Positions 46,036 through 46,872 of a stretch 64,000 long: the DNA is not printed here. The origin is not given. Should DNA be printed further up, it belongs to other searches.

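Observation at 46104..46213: Decamer array (5x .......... direct + 2x inverted) occupying the ECF sigma promoter and encoding the C-terminus of the upstream HTH protein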

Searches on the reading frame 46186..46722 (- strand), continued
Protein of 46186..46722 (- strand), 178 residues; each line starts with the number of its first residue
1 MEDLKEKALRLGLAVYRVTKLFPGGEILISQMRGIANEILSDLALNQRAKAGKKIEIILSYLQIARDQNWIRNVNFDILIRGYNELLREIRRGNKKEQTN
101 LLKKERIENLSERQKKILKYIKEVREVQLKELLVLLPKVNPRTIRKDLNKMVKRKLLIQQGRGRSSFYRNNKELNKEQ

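Call 60: find_encoding_contigs(protein=P0186, flank=2000, max_places=1)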
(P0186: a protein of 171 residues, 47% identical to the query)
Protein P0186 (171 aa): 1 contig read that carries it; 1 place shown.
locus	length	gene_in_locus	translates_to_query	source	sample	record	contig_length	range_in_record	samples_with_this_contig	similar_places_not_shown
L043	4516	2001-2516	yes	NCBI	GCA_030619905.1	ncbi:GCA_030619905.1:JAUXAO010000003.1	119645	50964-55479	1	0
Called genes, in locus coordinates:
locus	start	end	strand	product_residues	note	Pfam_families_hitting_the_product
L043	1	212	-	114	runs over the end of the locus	-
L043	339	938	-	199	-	-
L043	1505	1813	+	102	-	-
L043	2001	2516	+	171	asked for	PF08220:HTH_DeoR (weak)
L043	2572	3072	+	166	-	PF04542:Sigma70_r2, PF08281:Sigma70_r4_2, PF04545:Sigma70_r4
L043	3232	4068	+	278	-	-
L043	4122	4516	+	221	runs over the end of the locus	-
